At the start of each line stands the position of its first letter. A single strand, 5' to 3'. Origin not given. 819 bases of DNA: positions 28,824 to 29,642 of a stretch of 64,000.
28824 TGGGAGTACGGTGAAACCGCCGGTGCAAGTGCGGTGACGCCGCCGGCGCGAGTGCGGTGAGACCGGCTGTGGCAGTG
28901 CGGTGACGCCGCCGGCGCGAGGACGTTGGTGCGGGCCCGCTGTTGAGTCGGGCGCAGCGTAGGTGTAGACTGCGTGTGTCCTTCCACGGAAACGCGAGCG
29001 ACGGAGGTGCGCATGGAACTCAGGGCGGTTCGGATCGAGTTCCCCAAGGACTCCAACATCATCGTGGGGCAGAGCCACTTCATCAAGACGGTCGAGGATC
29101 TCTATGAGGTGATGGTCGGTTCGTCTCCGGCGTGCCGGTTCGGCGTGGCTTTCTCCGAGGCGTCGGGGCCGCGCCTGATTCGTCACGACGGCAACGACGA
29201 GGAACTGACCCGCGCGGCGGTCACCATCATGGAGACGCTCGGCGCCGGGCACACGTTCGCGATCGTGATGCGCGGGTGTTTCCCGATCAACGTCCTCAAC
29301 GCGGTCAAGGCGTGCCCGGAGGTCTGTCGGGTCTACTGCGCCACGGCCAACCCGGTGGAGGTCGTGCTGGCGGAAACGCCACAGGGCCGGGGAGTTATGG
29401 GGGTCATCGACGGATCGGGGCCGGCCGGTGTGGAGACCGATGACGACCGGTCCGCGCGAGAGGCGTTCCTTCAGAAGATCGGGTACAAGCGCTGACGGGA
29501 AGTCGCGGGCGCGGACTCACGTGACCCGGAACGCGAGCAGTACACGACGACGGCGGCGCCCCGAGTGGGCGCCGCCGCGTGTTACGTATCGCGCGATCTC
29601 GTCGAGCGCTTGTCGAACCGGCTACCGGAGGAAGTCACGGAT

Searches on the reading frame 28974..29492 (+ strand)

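Call 48: search_protein_families(library=pfam, proteins=[window:28974-29492:+], max_evalue=0.001)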
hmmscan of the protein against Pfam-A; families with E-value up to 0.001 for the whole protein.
window:28974-29492:+ (173 aa): 1 family
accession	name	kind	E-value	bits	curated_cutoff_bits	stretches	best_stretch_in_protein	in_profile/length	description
PF04008.19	Adenosine_kin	-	5.1e-72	241.1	25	1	19-172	1-154/154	Adenosine specific kinase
